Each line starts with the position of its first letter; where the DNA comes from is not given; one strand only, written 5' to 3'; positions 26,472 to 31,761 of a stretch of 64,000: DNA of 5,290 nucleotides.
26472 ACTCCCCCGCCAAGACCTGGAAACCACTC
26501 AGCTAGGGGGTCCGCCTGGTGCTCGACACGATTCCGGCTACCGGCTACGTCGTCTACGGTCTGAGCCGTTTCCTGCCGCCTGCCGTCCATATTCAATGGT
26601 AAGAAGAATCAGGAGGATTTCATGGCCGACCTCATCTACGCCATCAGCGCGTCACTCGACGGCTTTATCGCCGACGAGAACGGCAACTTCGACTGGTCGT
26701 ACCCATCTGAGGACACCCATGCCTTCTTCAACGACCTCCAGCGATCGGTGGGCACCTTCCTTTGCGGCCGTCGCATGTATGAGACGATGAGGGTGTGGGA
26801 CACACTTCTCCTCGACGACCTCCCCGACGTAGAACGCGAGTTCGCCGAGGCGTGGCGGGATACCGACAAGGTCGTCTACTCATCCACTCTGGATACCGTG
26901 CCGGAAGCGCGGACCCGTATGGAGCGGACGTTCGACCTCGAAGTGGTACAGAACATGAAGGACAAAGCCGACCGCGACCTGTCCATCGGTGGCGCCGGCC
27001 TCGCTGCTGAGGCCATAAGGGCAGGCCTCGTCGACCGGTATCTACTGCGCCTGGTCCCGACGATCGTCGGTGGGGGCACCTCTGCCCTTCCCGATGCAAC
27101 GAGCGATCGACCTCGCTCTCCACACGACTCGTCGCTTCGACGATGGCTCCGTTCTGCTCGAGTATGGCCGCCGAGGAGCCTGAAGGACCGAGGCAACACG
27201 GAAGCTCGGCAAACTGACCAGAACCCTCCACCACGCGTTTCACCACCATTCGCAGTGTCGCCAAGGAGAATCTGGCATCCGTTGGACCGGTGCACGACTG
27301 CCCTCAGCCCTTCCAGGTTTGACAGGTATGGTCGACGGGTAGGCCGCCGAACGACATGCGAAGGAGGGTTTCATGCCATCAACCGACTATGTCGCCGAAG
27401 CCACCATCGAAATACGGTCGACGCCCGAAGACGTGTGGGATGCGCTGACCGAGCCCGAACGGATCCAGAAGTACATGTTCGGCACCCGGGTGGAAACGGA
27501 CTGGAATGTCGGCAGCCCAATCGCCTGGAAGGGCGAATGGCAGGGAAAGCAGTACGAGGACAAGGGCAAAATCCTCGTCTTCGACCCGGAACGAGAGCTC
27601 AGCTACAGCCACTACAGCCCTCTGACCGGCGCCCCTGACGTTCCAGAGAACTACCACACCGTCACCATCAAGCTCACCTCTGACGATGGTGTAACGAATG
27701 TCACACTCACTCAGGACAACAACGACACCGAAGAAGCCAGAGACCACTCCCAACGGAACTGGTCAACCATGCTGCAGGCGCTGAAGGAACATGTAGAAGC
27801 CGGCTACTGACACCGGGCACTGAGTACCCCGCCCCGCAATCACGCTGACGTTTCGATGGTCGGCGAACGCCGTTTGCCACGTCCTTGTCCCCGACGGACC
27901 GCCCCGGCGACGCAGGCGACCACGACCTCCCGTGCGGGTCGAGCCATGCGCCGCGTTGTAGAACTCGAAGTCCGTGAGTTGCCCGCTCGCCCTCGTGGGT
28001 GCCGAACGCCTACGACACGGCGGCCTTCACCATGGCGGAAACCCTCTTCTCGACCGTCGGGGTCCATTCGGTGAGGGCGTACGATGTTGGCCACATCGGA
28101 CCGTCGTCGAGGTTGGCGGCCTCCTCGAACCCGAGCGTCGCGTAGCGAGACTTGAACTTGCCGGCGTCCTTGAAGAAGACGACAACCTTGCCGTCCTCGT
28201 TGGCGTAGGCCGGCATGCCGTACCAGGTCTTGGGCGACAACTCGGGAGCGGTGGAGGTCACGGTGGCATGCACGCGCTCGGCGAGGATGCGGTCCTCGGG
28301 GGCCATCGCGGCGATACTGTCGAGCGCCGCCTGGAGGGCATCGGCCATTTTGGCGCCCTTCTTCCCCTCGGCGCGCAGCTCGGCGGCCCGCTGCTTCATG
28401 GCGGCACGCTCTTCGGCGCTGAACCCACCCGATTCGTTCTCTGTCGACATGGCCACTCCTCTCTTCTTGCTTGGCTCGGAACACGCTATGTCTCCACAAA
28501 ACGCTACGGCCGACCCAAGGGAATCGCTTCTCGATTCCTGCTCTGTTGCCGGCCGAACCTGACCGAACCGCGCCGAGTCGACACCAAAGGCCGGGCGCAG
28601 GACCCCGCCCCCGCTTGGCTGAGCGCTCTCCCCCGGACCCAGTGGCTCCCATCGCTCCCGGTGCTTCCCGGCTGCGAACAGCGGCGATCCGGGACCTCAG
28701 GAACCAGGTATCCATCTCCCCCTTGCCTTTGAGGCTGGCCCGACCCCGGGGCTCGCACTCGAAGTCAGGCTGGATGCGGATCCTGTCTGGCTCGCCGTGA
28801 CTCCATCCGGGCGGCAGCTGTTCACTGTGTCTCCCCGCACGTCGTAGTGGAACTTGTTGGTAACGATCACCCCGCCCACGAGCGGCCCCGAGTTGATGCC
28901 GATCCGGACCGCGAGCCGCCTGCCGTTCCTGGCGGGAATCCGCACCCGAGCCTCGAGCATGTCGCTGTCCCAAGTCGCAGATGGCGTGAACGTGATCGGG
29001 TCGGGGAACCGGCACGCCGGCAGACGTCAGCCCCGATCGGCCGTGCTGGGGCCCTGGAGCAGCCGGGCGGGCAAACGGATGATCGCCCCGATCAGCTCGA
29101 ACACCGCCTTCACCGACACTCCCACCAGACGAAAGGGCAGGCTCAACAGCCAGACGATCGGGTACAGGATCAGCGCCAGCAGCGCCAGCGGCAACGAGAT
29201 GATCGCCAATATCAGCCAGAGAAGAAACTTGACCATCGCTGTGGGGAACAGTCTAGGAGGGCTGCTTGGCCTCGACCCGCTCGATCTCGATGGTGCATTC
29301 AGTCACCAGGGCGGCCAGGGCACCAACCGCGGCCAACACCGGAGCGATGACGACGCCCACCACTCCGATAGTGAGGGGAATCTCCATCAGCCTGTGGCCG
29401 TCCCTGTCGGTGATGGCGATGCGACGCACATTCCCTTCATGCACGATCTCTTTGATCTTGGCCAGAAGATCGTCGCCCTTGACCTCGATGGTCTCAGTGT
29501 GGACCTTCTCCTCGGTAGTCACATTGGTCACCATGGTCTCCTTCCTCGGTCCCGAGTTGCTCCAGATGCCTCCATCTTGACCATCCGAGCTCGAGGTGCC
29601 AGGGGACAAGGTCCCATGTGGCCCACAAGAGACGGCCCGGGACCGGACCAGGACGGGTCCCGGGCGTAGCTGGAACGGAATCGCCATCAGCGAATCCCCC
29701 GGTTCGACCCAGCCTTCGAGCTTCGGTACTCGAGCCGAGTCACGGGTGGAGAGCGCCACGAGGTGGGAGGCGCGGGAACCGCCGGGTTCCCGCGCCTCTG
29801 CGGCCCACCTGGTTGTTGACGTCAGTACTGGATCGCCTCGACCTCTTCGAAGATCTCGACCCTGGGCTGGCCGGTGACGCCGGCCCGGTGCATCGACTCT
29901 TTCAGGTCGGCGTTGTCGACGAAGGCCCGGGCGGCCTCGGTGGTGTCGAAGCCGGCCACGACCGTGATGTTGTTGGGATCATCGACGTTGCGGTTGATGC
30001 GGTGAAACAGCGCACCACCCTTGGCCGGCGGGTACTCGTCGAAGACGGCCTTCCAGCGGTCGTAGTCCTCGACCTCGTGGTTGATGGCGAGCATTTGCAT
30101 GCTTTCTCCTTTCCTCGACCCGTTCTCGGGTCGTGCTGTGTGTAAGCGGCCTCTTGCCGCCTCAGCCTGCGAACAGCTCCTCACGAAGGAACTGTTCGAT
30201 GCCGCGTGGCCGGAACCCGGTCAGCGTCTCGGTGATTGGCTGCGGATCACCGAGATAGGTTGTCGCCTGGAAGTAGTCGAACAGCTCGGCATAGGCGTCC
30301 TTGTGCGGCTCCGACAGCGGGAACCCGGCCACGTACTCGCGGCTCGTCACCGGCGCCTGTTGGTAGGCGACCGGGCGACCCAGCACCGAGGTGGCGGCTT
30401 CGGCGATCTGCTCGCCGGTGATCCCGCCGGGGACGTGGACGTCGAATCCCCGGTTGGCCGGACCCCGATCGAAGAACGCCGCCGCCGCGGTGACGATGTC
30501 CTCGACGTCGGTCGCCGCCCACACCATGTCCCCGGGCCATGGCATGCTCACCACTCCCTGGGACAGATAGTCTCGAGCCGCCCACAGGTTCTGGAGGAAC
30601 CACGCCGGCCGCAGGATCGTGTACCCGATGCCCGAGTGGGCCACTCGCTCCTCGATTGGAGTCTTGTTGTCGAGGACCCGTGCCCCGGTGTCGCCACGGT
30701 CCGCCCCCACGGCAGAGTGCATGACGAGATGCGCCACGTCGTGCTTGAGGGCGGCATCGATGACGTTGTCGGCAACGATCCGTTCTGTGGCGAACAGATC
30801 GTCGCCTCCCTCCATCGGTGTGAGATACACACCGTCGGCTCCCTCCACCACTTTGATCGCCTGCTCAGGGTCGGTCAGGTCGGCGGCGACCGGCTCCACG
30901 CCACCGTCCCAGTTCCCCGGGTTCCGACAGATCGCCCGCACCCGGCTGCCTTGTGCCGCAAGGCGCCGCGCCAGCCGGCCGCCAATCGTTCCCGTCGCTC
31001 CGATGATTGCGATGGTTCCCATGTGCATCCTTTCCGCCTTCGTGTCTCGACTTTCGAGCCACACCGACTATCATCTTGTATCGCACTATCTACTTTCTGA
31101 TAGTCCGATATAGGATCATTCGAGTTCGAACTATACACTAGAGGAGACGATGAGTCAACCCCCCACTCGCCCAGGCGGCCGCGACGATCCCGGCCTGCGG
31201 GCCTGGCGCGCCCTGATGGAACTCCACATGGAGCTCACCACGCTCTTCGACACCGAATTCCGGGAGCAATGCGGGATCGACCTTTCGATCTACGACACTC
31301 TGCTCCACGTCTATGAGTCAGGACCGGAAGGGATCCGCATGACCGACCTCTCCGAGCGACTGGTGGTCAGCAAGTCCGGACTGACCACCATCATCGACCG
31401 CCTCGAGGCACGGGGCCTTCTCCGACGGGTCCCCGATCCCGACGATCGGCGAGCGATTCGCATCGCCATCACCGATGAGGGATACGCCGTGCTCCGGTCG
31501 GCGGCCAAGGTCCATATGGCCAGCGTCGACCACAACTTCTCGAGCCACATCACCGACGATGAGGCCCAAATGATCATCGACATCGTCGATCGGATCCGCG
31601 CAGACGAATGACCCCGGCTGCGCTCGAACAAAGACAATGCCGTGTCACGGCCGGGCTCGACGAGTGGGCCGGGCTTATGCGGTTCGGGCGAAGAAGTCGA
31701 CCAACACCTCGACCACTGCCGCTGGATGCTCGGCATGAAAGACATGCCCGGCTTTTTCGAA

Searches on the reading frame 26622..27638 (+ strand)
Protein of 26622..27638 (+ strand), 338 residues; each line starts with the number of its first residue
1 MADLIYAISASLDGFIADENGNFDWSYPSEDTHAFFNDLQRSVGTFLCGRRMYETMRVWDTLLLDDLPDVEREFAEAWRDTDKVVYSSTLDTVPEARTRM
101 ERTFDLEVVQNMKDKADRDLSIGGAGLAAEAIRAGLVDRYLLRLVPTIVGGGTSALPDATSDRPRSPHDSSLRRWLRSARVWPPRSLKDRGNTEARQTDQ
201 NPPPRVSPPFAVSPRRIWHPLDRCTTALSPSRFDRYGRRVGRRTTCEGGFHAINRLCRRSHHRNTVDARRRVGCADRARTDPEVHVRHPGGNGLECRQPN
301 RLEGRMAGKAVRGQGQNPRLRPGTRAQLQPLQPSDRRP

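Call 43: search_protein_families(library=pfam, proteins=[window:26622-27638:+], max_evalue=0.001)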
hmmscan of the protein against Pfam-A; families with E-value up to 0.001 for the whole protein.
window:26622-27638:+ (338 aa): 1 family
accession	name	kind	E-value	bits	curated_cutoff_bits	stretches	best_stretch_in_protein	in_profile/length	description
PF01872.23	RibD_C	-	2.1e-18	67.3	24.1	1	4-158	3-175/197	RibD C-terminal domain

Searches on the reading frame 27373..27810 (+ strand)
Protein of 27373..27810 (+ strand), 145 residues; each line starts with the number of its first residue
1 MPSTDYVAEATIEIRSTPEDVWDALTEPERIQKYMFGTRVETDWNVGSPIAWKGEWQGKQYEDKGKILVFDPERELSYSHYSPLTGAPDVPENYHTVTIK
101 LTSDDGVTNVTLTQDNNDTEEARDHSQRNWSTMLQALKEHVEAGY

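Call 30: find_homologous_proteins(query=window:27373-27810:+, max_evalue=1e-30)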
Query window:27373-27810:+ (145 aa): 5200 proteins with E <= 1e-30 among 5464 candidates; the best 120 are listed.
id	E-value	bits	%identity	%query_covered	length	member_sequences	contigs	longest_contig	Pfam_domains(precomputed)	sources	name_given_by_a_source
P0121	6.8e-94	329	100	100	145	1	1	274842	PF08327.18,PF10604.16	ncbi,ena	-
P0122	1.1e-92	326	99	100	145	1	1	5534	PF08327.18,PF10604.16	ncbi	ncbi:MAG: SRPBCC domain-containing protein [Acidimicrobiia bacterium]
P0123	7.2e-81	287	88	99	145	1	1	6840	PF08327.18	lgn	-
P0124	1.4e-70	254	76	99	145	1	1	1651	PF08327.18,PF10604.16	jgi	jgi:uncharacterized protein YndB with AHSA1/START domain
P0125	4.4e-68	246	72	99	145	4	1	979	PF08327.18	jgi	-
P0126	1.9e-67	244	72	99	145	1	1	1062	PF08327.18,PF10604.16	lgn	-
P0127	6.9e-66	239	70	97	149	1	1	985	PF08327.18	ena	-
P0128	2.0e-63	231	67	99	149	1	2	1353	PF08327.18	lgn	-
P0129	2.2e-63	231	66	99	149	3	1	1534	PF08327.18,PF10604.16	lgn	-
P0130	9.8e-63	228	71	97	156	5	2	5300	PF08327.18,PF10604.16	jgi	jgi:uncharacterized protein YndB with AHSA1/START domain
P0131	2.2e-61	224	65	98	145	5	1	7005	PF08327.18,PF10604.16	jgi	jgi:uncharacterized protein YndB with AHSA1/START domain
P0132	4.6e-61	223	66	99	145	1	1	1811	PF08327.18,PF10604.16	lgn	-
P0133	1.3e-60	222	66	99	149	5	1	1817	PF08327.18,PF10604.16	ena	-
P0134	1.5e-60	221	65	99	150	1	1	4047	PF08327.18,PF10604.16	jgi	jgi:uncharacterized protein YndB with AHSA1/START domain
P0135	1.9e-60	221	65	99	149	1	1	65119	PF08327.18,PF10604.16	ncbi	ncbi:MAG TPA: SRPBCC domain-containing protein [Acidimicrobiia bacterium]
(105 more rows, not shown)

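Call 31: find_encoding_contigs(protein=P0121, flank=10000, max_places=4)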
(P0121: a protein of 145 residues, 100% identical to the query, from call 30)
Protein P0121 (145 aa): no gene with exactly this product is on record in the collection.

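Call 32: find_encoding_contigs(protein=P0122, flank=6000, max_places=3)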
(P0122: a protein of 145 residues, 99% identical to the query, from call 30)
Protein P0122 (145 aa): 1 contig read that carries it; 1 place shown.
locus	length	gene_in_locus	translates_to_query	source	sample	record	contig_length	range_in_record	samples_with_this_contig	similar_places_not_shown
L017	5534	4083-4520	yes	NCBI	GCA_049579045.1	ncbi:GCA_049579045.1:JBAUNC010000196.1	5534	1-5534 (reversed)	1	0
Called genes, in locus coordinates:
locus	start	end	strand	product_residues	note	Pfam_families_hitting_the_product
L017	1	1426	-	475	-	PF03480:DctP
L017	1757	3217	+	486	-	PF01370:Epimerase, PF05368:NmrA (weak), PF13460:NAD_binding_10, PF11066:DUF2867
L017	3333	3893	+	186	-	PF01872:RibD_C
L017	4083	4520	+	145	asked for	PF10604:Polyketide_cyc2 (weak), PF08327:AHSA1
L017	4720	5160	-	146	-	-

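Call 33: find_encoding_contigs(protein=P0123, flank=7000, max_places=3)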
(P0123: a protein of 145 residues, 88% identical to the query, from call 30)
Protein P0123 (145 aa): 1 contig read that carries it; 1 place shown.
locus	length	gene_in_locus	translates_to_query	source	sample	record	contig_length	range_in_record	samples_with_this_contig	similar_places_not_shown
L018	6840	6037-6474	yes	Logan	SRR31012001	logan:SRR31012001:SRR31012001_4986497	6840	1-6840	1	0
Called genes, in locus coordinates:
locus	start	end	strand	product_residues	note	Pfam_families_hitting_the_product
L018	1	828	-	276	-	?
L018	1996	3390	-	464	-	PF03480:DctP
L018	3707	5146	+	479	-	PF01370:Epimerase, PF05368:NmrA (weak), PF13460:NAD_binding_10, PF11066:DUF2867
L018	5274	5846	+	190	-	PF01872:RibD_C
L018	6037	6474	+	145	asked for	PF08327:AHSA1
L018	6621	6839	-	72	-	?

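Call 36: find_encoding_contigs(protein=P0124, flank=3000, max_places=2)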
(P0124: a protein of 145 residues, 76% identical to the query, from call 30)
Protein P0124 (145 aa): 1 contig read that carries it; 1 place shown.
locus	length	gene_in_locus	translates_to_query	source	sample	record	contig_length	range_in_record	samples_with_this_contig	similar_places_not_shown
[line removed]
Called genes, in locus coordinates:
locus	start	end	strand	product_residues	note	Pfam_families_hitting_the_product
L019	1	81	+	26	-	?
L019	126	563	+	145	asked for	PF10604:Polyketide_cyc2, PF08327:AHSA1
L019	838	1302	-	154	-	PF08818:DUF1801 (weak)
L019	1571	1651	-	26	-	?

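Call 37: find_encoding_contigs(protein=P0130, flank=3000, max_places=2)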
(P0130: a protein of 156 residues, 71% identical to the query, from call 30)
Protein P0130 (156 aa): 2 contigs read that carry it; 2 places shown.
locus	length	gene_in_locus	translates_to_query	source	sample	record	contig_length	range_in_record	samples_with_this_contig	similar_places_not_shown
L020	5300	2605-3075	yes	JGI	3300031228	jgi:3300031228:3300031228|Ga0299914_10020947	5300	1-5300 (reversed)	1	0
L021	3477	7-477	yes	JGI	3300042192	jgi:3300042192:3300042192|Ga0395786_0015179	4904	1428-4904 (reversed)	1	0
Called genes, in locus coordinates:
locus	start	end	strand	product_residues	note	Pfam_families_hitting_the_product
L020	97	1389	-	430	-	PF07690:MFS_1, PF12832:MFS_1_like (faint), PF00083:Sugar_tr (weak), PF07690:MFS_1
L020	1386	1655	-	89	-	-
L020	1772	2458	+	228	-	PF01022:HTH_5, PF12840:HTH_20, PF00581:Rhodanese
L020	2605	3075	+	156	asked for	PF10604:Polyketide_cyc2 (weak), PF08327:AHSA1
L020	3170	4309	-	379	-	PF06772:LtrA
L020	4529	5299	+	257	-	?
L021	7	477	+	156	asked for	PF10604:Polyketide_cyc2 (weak), PF08327:AHSA1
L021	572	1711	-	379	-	PF06772:LtrA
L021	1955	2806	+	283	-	PF03446:NAD_binding_2, PF14833:NAD_binding_11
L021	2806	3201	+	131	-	PF12973:Cupin_7 (faint), PF16867:DMSP_lyase (weak), PF00190:Cupin_1 (weak), PF07883:Cupin_2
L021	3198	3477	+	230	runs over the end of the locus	-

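Call 75: list_cluster_members(proteins=[P0241, P0121, P0122])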
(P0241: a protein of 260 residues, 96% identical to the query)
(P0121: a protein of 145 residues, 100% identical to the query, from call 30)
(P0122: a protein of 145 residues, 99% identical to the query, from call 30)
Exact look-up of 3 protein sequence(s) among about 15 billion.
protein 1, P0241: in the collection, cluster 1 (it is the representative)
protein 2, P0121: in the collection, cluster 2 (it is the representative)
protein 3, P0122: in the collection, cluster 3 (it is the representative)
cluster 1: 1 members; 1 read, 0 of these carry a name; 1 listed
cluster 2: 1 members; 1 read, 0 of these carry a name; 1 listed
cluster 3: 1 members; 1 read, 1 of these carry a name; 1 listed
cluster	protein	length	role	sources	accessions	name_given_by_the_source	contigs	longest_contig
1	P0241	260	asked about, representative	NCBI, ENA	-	-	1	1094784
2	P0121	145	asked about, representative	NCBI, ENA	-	-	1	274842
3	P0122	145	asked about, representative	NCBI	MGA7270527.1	MAG: SRPBCC domain-containing protein [Acidimicrobiia bacterium]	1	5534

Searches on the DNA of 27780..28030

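Call 45: search_rna_families(source=window, start=27780, end=28030, threshold=evalue, max_evalue=1)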
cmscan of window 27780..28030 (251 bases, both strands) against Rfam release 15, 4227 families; matches with E-value up to 1: 0.
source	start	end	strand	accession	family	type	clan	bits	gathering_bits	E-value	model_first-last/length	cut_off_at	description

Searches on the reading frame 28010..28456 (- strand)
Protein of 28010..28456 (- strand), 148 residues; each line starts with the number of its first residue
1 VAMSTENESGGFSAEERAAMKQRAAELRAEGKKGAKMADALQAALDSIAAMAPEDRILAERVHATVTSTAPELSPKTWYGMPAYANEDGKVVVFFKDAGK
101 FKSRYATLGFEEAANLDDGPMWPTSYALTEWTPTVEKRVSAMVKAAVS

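Call 43: search_protein_families(library=pfam, proteins=[window:28010-28456:-], max_evalue=0.001)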
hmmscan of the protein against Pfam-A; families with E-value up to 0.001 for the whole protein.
window:28010-28456:- (148 aa): 1 family
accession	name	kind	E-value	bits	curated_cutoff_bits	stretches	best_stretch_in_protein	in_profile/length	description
PF08818.16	DUF1801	-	0.00035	21.4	27.2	1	58-106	4-36/85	Domain of unknown function (DU1801)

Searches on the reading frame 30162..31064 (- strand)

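Call 43: search_protein_families(library=pfam, proteins=[window:30162-31064:-], max_evalue=0.001)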
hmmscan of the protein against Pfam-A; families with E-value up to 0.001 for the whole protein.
window:30162-31064:- (300 aa): 3 families
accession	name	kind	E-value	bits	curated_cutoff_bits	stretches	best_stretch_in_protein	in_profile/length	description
PF05368.20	NmrA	-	9.9e-26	91.4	27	1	16-272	3-274/298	NmrA-like family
PF13460.12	NAD_binding_10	-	4.3e-24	85.8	27.2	1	22-159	1-149/184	NAD(P)H-binding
PF01370.27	Epimerase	-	1.3e-07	31.7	20.9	1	18-118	1-115/240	NAD dependent epimerase/dehydratase family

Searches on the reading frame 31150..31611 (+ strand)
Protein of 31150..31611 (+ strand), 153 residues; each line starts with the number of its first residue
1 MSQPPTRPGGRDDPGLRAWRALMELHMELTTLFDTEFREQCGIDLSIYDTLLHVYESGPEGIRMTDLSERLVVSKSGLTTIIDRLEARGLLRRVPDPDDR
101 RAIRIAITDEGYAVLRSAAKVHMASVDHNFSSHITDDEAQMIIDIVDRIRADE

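Call 43: search_protein_families(library=pfam, proteins=[window:31150-31611:+], max_evalue=0.001)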
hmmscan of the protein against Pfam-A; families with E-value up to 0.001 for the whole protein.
window:31150-31611:+ (153 aa): 4 families
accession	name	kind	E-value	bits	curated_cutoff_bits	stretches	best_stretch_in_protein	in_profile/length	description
PF12802.13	MarR_2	-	2.6e-15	56.7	27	1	45-102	5-61/61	MarR family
PF01047.28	MarR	-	3.1e-13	49.8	24.6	1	49-102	7-58/59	MarR family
PF13463.12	HTH_27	-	2.2e-07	31.5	22.2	1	53-111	11-68/68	Winged helix DNA-binding domain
PF22381.2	Staph_reg_Sar_Rot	-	8.3e-05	23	27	1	42-111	11-78/85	Transcriptional regulator SarA/Rot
